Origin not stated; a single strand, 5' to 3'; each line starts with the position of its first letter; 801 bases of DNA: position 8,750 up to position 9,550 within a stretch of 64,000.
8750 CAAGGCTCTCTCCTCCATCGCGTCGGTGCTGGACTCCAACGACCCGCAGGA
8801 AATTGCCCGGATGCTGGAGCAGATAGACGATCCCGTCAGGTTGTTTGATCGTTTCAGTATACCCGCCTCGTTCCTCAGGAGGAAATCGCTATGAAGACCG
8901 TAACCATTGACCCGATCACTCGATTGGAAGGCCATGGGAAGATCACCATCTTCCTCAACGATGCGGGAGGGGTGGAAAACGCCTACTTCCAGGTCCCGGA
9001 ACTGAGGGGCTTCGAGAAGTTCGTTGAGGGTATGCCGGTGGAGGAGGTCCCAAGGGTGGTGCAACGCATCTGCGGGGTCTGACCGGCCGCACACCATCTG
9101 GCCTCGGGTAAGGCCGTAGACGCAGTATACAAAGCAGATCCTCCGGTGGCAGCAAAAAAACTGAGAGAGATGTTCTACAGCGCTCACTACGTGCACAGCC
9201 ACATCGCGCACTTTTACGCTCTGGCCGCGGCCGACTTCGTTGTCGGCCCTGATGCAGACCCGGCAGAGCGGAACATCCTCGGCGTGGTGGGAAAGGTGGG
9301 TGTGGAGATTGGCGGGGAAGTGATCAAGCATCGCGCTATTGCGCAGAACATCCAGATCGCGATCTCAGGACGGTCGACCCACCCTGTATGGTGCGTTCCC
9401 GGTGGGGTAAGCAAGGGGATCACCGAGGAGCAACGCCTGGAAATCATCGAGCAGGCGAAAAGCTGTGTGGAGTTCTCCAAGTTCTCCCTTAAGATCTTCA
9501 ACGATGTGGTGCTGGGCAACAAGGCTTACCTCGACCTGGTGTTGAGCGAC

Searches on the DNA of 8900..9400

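Call 82: search_rna_families(source=window, start=8900, end=9400, threshold=evalue, max_evalue=1)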
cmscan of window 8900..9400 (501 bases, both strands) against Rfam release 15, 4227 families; matches with E-value up to 1: 0.
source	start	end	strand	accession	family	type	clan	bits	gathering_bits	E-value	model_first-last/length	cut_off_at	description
